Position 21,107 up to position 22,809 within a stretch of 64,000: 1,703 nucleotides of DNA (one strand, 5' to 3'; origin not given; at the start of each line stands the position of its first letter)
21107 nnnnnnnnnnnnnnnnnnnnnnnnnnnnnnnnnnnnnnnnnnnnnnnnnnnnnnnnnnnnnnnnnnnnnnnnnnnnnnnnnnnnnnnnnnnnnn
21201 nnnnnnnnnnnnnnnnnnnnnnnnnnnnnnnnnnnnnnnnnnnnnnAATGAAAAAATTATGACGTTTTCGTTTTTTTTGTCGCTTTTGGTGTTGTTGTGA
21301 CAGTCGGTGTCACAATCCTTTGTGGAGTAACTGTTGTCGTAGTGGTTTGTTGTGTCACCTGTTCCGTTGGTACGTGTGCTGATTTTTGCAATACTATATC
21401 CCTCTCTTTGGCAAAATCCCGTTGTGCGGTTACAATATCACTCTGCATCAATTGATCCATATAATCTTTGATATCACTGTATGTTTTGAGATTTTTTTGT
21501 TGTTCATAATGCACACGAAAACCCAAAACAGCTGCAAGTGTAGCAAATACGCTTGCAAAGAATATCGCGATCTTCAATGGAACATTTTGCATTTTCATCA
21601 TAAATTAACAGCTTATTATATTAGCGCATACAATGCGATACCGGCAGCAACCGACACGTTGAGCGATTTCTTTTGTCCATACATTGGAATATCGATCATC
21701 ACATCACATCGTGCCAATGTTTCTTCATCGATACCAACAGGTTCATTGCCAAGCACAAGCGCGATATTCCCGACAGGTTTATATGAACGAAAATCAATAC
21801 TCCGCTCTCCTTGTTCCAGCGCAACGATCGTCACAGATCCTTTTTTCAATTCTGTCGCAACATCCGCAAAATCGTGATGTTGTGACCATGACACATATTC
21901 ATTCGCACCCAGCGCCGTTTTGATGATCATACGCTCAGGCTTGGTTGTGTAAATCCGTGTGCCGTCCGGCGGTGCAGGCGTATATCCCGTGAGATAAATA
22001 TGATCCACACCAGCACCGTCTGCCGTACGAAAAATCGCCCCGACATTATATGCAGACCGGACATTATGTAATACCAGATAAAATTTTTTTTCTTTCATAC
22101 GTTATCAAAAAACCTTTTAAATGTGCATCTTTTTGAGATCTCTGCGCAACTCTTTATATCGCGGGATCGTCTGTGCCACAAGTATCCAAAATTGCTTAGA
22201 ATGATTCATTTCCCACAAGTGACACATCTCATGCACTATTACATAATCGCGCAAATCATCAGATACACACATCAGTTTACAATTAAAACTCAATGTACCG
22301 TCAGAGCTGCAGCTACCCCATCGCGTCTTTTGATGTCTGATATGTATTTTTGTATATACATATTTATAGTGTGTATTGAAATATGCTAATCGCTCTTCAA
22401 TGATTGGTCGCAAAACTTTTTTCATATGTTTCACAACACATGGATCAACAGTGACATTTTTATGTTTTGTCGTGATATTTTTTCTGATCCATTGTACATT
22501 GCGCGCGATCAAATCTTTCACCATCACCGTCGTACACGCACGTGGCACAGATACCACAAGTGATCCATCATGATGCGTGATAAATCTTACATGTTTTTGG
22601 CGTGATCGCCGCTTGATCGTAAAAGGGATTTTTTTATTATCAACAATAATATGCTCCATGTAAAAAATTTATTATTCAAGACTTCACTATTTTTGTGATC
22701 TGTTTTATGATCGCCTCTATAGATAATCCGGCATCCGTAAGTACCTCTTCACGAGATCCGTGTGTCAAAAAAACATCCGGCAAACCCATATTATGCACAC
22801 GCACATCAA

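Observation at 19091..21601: ApbE flavin-transferase operon with a ferric-reductase-like bis-heme membrane protein and two secreted proteins bearing TSP3-type Ca-binding motifs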

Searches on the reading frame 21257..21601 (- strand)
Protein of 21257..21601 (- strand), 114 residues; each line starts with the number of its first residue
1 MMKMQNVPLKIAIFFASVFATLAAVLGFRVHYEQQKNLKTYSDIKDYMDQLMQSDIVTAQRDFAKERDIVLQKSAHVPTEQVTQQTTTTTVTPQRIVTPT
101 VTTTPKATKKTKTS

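Call 3: search_protein_families(library=pfam, proteins=[window:21257-21601:-], max_evalue=1)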
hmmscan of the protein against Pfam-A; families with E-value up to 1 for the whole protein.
window:21257-21601:- (114 aa): 1 family
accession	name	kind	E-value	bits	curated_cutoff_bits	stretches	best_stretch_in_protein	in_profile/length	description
PF10394.15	Hat1_N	-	0.017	15.8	22.9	1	9-90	49-128/157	Histone acetyl transferase HAT1 N-terminus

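Call 4: search_protein_families(library=ncbifam, proteins=[window:21257-21601:-], max_evalue=1)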
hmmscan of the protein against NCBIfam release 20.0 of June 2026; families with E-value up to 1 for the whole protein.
window:21257-21601:- (114 aa): 0 families

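Call 69: find_homologous_proteins(query=window:21257-21601:-, max_evalue=0.01)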
Query window:21257-21601:- (114 aa): 5 proteins with E <= 0.01 among 21 candidates.
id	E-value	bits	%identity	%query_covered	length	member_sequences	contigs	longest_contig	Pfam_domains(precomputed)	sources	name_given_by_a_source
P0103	3.7e-64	231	100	100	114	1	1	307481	-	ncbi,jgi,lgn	ncbi:MAG: hypothetical protein WC819_03120 [Parcubacteria group bacterium]|jgi:vacuolar-type H+-ATPa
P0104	2.3e-56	206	89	86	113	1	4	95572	-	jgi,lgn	jgi:vacuolar-type H+-ATPase catalytic subunit A/Vma1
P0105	7.5e-41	156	67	68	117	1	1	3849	-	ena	-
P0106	1.3e-37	146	64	68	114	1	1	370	-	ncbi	-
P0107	1.1e-32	130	61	99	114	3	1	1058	-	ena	-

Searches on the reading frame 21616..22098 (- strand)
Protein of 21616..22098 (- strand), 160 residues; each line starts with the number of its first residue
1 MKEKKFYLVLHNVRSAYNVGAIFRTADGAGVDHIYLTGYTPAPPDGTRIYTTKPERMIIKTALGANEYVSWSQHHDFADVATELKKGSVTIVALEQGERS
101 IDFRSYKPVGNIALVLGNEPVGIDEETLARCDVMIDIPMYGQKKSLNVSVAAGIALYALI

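Call 3: search_protein_families(library=pfam, proteins=[window:21616-22098:-], max_evalue=1)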
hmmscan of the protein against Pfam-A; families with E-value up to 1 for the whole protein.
window:21616-22098:- (160 aa): 1 family
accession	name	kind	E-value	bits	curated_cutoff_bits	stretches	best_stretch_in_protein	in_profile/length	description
PF00588.24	SpoU_methylase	-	5.5e-34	117.7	29.7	1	6-157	2-142/142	SpoU rRNA Methylase family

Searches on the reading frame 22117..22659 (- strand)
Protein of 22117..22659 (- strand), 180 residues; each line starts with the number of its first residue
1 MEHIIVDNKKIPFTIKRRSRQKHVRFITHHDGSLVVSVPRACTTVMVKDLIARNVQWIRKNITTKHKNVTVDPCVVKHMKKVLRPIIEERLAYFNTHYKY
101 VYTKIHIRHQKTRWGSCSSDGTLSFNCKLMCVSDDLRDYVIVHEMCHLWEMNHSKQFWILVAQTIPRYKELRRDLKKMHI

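Call 3: search_protein_families(library=pfam, proteins=[window:22117-22659:-], max_evalue=1)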
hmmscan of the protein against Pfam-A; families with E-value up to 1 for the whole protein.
window:22117-22659:- (180 aa): 6 families
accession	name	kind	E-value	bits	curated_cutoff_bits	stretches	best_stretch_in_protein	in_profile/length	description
PF01863.23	YgjP-like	-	3.7e-40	138.6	26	2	78-177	107-206/207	YgjP-like, metallopeptidase domain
PF08325.16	WLM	-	0.0021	18.6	26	1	140-172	86-118/190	WLM domain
PF10263.15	SprT-like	-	0.0059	16.9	25.6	1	102-150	16-74/108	SprT-like family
PF22711.1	SNaCT5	-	0.011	16.3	27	1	79-132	7-52/196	Short NACHT-associated C-Terminal domain, family 5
PF21547.3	TTI1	-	0.045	14.1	27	1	35-88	23-76/90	TELO2-interacting protein 1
PF22729.1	NCH3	-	0.18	12.1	27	1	77-104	5-33/74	NACHT C-terminal Helical domain 3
